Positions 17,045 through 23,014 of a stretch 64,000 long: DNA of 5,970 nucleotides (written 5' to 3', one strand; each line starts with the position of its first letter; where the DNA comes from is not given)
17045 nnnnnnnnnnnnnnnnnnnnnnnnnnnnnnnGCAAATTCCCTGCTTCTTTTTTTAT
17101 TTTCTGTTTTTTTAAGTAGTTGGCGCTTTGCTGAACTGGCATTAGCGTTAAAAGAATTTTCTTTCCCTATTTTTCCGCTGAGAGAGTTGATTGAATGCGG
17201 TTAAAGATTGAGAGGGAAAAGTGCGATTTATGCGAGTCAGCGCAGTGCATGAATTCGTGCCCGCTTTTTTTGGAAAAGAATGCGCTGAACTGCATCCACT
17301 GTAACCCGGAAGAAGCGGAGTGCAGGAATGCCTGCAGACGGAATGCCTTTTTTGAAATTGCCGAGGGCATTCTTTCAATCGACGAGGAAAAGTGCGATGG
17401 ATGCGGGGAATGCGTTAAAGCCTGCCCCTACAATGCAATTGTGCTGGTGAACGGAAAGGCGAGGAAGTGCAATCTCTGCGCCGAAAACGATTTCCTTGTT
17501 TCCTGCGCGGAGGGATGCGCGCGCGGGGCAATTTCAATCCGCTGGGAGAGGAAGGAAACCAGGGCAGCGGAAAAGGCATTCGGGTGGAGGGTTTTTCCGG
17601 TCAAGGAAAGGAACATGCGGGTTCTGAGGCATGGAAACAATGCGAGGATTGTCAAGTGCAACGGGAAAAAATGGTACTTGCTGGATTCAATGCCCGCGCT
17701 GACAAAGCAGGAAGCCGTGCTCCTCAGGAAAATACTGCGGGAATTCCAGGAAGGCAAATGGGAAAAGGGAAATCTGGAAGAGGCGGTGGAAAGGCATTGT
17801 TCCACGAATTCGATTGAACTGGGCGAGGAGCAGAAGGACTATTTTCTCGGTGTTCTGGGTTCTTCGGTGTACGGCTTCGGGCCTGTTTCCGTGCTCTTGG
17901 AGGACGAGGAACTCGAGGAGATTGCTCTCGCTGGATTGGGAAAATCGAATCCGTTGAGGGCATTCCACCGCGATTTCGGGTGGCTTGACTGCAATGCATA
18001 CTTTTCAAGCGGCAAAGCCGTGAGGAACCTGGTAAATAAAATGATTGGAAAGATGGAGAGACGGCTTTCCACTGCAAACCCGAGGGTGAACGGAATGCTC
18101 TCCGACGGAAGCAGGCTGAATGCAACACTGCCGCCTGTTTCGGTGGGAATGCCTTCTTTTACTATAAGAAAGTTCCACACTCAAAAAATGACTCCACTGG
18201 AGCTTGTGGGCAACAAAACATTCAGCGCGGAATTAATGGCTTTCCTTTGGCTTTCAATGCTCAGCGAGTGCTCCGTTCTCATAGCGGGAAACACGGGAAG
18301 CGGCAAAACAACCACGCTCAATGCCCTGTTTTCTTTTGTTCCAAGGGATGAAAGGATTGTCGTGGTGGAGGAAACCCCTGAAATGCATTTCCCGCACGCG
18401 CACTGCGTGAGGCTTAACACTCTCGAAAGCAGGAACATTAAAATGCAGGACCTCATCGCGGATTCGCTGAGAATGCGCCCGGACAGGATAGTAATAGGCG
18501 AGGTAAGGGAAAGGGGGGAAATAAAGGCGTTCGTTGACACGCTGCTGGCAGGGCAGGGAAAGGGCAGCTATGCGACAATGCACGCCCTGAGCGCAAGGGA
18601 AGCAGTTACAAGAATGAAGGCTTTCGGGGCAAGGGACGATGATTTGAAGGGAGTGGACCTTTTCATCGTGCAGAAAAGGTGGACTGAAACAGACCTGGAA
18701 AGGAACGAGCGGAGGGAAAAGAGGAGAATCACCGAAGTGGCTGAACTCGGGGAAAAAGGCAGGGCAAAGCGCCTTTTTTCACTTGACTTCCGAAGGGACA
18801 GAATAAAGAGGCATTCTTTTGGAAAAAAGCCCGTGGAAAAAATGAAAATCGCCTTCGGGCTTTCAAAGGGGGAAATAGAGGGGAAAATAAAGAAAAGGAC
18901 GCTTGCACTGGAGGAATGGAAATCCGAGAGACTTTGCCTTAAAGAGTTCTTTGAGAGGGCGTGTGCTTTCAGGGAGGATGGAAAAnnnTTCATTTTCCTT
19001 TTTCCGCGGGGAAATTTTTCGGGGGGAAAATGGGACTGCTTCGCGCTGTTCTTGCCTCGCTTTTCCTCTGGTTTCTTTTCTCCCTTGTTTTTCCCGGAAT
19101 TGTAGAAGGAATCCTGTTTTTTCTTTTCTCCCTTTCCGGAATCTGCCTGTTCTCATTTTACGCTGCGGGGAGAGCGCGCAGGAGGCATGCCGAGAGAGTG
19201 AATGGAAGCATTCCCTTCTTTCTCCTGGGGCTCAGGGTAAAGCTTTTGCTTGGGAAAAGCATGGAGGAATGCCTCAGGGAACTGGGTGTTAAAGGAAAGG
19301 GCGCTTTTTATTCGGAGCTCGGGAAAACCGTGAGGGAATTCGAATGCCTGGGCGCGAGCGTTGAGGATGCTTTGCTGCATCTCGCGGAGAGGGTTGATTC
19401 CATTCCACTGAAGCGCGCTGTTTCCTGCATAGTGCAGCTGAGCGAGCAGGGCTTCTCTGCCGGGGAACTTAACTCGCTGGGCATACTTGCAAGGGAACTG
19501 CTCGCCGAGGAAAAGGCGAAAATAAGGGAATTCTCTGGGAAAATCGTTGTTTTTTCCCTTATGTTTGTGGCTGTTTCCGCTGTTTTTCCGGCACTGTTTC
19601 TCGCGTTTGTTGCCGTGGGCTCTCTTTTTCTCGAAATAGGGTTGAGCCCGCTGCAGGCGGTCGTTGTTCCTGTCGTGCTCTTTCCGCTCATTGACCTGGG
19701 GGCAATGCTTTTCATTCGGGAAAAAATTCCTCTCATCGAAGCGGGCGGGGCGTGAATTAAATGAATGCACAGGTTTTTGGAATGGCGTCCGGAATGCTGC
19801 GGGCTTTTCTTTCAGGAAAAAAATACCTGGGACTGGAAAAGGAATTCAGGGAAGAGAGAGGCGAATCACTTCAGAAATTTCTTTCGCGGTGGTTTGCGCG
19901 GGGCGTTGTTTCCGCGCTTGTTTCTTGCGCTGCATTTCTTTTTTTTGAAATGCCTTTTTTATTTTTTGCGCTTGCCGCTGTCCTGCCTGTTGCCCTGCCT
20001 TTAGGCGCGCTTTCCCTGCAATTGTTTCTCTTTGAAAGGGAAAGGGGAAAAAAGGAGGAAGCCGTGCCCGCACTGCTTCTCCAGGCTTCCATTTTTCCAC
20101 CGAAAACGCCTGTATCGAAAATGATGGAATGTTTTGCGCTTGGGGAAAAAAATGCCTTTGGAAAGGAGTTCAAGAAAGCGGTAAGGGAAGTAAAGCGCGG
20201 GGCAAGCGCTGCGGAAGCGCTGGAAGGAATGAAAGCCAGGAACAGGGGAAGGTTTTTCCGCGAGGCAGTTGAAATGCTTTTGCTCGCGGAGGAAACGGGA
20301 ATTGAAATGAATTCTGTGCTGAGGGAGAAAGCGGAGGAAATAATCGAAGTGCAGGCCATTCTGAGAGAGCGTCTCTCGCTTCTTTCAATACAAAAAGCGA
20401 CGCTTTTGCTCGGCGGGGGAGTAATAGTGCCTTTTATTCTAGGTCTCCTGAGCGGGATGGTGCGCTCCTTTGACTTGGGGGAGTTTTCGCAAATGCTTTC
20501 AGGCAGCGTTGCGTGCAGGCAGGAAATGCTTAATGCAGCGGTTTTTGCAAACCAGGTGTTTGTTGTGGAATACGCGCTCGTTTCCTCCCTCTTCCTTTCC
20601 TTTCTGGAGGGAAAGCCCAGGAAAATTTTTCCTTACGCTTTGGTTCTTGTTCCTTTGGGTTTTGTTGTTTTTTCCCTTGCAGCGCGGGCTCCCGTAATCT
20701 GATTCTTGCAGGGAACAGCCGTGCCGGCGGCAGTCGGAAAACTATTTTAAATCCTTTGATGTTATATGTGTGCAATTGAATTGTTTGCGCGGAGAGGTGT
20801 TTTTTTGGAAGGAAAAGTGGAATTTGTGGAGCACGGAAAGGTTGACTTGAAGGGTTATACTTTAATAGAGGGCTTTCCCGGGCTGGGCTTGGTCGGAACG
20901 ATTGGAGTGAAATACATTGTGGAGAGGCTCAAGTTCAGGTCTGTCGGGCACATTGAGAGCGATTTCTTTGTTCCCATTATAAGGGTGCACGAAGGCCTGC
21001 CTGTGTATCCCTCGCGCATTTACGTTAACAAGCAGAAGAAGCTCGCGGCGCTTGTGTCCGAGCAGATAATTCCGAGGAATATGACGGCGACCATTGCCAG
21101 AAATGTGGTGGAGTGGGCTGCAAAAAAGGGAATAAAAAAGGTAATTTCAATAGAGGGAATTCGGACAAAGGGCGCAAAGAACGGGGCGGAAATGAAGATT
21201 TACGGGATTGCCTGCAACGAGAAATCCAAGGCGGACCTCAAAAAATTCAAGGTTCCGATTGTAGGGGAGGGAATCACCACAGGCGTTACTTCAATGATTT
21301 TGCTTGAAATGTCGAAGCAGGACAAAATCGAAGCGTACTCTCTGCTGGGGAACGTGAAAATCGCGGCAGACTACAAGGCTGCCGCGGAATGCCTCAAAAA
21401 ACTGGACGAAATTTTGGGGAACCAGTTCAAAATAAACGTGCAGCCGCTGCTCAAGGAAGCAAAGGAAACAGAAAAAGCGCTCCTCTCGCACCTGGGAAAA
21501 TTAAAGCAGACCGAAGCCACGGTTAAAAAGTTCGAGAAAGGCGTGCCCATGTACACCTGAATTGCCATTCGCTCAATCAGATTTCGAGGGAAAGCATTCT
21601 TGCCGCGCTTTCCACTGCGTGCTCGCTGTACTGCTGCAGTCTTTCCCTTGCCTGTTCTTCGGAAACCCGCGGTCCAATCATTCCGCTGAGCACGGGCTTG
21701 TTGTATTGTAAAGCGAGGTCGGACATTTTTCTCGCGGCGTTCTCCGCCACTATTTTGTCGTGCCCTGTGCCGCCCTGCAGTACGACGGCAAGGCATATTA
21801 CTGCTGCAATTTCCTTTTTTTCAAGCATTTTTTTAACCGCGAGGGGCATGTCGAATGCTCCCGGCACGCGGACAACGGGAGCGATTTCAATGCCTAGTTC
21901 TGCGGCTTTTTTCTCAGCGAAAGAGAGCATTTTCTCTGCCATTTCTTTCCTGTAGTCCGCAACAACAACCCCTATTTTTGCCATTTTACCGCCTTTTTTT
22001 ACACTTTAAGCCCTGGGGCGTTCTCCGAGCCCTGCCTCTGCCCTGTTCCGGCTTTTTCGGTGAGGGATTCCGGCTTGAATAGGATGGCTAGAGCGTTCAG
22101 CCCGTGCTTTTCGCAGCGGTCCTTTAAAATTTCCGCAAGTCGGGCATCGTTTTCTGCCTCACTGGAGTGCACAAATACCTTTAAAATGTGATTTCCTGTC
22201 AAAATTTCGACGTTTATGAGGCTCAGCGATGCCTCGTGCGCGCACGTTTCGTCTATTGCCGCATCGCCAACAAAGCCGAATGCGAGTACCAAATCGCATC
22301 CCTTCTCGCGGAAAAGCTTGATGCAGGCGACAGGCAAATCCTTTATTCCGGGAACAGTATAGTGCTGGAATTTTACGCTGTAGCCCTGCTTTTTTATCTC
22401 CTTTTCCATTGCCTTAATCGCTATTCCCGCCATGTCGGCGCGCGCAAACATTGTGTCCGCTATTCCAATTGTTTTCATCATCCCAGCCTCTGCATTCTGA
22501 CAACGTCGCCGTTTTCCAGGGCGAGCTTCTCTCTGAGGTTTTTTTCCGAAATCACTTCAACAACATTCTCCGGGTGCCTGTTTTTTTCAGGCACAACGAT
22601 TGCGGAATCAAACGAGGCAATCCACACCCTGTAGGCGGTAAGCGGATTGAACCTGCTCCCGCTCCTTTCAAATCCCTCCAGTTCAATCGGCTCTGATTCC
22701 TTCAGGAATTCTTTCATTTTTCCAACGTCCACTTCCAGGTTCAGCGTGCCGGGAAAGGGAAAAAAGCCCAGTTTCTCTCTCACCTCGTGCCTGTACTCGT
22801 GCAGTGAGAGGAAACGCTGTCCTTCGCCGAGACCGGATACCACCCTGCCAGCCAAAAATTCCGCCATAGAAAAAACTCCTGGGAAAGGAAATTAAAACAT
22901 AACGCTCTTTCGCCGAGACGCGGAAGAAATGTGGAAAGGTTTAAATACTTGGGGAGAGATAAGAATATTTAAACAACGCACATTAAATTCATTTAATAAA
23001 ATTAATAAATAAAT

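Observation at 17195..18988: Secretion/pilus ATPase fused to an N-terminal poly-ferredoxin-like 4Fe-4S domain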

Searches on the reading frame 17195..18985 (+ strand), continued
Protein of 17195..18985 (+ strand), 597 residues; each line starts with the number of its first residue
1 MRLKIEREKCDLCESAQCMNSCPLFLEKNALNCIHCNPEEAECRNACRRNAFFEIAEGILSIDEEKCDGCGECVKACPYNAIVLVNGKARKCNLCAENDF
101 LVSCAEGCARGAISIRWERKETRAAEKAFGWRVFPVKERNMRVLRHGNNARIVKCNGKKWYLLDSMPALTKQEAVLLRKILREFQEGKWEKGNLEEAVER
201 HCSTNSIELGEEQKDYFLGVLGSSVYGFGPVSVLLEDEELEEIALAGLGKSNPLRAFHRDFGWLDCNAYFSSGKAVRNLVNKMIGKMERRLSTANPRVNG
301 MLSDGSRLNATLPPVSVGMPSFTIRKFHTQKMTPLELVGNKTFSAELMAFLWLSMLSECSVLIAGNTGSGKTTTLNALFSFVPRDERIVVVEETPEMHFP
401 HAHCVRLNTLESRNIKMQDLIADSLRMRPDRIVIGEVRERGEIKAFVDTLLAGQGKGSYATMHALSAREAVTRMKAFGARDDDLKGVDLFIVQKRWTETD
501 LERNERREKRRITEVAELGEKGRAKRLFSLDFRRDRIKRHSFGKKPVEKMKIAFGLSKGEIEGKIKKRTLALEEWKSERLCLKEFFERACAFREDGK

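Call 73: list_cluster_members(proteins=[P0166, P0170, P0231, P0219, P0160, P0165, P0139, P0158, P0155, P0137])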
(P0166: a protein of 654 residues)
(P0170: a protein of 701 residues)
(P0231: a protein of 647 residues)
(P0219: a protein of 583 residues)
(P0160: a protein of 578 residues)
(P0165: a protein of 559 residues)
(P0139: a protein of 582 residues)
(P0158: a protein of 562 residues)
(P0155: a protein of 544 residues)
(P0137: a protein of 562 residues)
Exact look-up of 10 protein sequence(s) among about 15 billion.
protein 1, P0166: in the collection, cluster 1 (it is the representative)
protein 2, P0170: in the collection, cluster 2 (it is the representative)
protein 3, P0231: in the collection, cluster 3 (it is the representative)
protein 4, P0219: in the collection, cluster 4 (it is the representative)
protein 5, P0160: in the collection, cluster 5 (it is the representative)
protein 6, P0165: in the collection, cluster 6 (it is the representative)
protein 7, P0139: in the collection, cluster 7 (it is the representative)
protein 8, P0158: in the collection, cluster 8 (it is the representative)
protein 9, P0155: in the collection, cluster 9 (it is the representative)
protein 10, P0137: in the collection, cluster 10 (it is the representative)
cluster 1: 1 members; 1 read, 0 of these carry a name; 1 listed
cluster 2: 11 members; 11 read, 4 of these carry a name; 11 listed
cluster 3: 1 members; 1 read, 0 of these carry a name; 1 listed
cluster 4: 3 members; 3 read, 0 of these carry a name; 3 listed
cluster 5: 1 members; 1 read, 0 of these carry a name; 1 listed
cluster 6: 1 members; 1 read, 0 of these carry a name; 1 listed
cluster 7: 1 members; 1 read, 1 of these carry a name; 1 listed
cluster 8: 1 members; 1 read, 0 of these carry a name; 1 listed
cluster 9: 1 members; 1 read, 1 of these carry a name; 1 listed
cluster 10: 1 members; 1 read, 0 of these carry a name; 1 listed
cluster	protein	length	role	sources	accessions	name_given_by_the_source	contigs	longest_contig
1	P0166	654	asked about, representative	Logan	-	-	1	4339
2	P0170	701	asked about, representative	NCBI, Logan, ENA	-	-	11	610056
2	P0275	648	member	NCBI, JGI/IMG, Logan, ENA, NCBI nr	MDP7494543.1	MAG: ATPase, T2SS/T4P/T4SS family [Candidatus Undinarchaeales archaeon] | flagellar protein FlaI | ATPase, T2SS/T4P/T4SS family [Candidatus Undinarchaeales archaeon]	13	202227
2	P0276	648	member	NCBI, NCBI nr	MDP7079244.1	MAG: ATPase, T2SS/T4P/T4SS family [Candidatus Undinarchaeales archaeon] | ATPase, T2SS/T4P/T4SS family [Candidatus Undinarchaeales archaeon]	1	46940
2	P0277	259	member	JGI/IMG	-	Flp pilus assembly CpaF family ATPase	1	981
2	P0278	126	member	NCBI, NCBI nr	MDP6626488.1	MAG: 4Fe-4S binding protein, partial [Methanopyri archaeon] | 4Fe-4S binding protein [Methanopyri archaeon]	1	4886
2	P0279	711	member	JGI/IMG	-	-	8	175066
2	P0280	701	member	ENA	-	-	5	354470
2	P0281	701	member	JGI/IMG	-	-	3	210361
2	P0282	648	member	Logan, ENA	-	-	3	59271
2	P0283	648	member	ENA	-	-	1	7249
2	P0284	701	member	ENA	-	-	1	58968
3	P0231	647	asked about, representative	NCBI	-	-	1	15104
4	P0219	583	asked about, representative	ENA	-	-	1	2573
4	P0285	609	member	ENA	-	-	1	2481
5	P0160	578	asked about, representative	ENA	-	-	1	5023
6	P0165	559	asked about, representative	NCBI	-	-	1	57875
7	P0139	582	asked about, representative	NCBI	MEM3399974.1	MAG: ATPase, T2SS/T4P/T4SS family [Candidatus Micrarchaeia archaeon]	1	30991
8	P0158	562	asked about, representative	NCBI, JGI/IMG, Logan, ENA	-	-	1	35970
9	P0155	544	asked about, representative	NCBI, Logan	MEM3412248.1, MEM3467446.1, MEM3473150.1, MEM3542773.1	MAG: ATPase, T2SS/T4P/T4SS family [archaeon]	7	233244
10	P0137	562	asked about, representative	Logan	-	-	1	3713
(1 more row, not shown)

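Call 74: find_encoding_contigs(protein=P0170, flank=7000, max_places=1)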
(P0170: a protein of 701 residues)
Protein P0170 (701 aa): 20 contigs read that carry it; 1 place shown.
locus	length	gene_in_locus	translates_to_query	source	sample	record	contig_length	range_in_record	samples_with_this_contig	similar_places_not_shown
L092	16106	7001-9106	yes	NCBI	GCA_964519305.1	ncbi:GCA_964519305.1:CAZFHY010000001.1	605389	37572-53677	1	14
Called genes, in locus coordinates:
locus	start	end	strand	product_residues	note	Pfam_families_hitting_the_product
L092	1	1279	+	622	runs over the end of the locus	-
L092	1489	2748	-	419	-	PF00091:Tubulin, PF21011:CetZ_C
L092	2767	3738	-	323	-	-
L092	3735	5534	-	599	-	-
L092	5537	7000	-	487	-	-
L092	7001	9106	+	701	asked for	PF00037:Fer4, PF12837:Fer4_6 (weak), PF00437:T2SSE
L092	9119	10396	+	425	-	PF00482:T2SSF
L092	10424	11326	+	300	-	PF00482:T2SSF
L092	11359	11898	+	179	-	PF01661:Macro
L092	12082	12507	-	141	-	PF12641:Flavodoxin_3, PF12682:Flavodoxin_4 (faint), PF12724:Flavodoxin_5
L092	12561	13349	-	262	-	PF03009:GDPD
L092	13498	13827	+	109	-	-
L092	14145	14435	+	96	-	-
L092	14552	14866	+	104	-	PF17723:RHH_8 (weak)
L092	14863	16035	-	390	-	PF12797:Fer4_2 (faint), PF12837:Fer4_6 (faint), PF12838:Fer4_7 (weak), PF00037:Fer4 (weak), PF13237:Fer4_10 (weak), PF14697:Fer4_21 (weak), PF13187:Fer4_9 (weak), PF12801:Fer4_5, +1 more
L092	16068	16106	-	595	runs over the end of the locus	-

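Call 75: find_encoding_contigs(protein=P0139, flank=7000, max_places=1)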
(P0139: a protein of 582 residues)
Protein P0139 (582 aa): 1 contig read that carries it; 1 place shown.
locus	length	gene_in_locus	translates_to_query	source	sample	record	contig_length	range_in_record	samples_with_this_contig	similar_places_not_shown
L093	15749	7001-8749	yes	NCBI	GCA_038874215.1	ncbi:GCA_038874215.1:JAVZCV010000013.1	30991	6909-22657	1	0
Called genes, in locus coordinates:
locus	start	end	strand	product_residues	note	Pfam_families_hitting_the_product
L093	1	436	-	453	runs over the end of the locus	PF02558:ApbA (weak), PF02737:3HCDH_N (faint), PF03721:UDPG_MGDP_dh_N, PF03807:F420_oxidored (faint), PF00984:UDPG_MGDP_dh, PF03720:UDPG_MGDP_dh_C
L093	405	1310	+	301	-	PF00106:adh_short (faint), PF01073:3Beta_HSD, PF01370:Epimerase, PF02719:Polysacc_synt_2, PF04321:RmlD_sub_bind, PF13460:NAD_binding_10, PF16363:GDP_Man_Dehyd, PF07993:NAD_binding_4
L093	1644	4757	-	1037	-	-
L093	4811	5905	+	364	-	PF00890:FAD_binding_2 (faint), PF01266:DAO (faint), PF01494:FAD_binding_3 (weak), PF03486:HI0933_like (weak), PF05834:Lycopene_cycl (faint), PF12831:FAD_oxidored, PF13450:NAD_binding_8, PF22578:GGR_cat (weak), +1 more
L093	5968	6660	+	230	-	PF01255:Prenyltransf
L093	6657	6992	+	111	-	PF02643:DUF192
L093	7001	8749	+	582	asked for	PF00437:T2SSE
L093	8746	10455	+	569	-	PF00482:T2SSF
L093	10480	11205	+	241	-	PF09754:PAC2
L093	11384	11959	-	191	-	PF08704:GCD14, PF01135:PCMT, PF05175:MTS (weak), PF06325:PrmA (weak), PF13649:Methyltransf_25 (weak), PF13847:Methyltransf_31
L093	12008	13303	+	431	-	PF00709:Adenylsucc_synt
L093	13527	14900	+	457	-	PF01134:GIDA (faint), PF01266:DAO (faint), PF01593:Amino_oxidase (faint), PF03486:HI0933_like (faint), PF07992:Pyr_redox_2 (faint), PF13450:NAD_binding_8 (weak), PF13738:Pyr_redox_3 (faint), PF21688:FAD-depend_C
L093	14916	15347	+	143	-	PF10869:DUF2666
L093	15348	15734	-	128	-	PF09685:MamF_MmsF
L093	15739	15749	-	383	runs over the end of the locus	PF01926:MMR_HSR1, PF02421:FeoB_N (faint), PF08438:YGR210-like_G4, PF02824:TGS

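Call 77: search_protein_families(library=pfam, alignment_id=A1, max_evalue=0.001)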
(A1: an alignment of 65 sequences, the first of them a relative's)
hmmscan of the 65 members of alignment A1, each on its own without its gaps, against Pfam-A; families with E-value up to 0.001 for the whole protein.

A. member 1, P0001 (597 aa): 9 families
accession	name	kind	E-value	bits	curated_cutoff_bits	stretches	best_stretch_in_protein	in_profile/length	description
PF00437.27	T2SSE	-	4.1e-32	111.7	24.9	1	290-493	65-275/370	Type II/IV secretion system protein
PF00037.32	Fer4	-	1.6e-09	37.6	21.1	1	61-82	2-23/24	4Fe-4S binding domain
PF12837.12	Fer4_6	-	1.1e-08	35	25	1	61-82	3-24/24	4Fe-4S binding domain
PF12838.12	Fer4_7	-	4.5e-07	30.7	27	1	32-81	1-52/52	4Fe-4S dicluster domain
PF13247.11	Fer4_11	-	4.9e-07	30.3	26.2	1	31-114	8-96/100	4Fe-4S dicluster domain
PF12797.12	Fer4_2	-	1.3e-05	25.3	24.5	1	61-79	4-22/22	4Fe-4S binding domain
PF13191.12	AAA_16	-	4.3e-05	24.5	32.6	1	359-402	25-67/167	AAA ATPase domain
PF14697.11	Fer4_21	-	0.00028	21.4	35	1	32-82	7-57/59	4Fe-4S dicluster domain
PF12800.12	Fer4_4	-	0.00033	21.2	24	1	65-80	2-17/17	4Fe-4S binding domain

B. families by the number of members that match (of 65 scanned): 29 families (the first 25 are shown)
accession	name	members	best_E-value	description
PF00437.27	T2SSE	65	3.5e-42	Type II/IV secretion system protein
PF00037.32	Fer4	61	7.8e-22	4Fe-4S binding domain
PF12837.12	Fer4_6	58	3.9e-17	4Fe-4S binding domain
PF12838.12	Fer4_7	58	7.4e-16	4Fe-4S dicluster domain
PF12797.12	Fer4_2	41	2e-13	4Fe-4S binding domain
PF13187.11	Fer4_9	33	6.4e-11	4Fe-4S dicluster domain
PF25160.1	LdpA_Fe-S-bd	33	1.8e-08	LdpA Fe-S cluster-binding domain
PF13401.12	AAA_22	29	2.6e-06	AAA domain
PF14697.11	Fer4_21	23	1.8e-07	4Fe-4S dicluster domain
PF13237.11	Fer4_10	20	8e-13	4Fe-4S dicluster domain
PF13247.11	Fer4_11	19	1.6e-10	4Fe-4S dicluster domain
PF13191.12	AAA_16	11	4.3e-05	AAA ATPase domain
PF00005.33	ABC_tran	10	2.2e-05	ABC transporter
PF13484.11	Fer4_16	8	1.4e-11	4Fe-4S double cluster binding domain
PF16796.11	Microtub_bd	7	1.2e-05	Microtubule binding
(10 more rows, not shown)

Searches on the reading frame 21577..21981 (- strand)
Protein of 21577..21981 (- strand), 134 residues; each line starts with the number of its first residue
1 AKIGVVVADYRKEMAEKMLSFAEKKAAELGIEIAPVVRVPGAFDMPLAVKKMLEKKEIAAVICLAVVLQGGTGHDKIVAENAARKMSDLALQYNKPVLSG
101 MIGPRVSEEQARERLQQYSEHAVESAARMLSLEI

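Call 70: search_protein_families(library=pfam, proteins=[window:21577-21981:-], max_evalue=0.001)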
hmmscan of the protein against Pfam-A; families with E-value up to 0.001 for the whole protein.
window:21577-21981:- (134 aa): 1 family
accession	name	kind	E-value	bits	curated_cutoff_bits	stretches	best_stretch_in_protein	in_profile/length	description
PF00885.24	DMRL_synthase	-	2.9e-33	115.1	26.7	1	2-132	3-137/139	6,7-dimethyl-8-ribityllumazine synthase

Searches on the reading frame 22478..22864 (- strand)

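Call 70: search_protein_families(library=pfam, proteins=[window:22478-22864:-], max_evalue=0.001)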
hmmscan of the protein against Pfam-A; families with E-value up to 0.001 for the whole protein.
window:22478-22864:- (128 aa): 1 family
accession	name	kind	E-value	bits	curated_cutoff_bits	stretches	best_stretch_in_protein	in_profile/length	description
PF01982.22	CTP-dep_RFKase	-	9e-36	122.9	25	1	8-124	1-119/121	Domain of unknown function DUF120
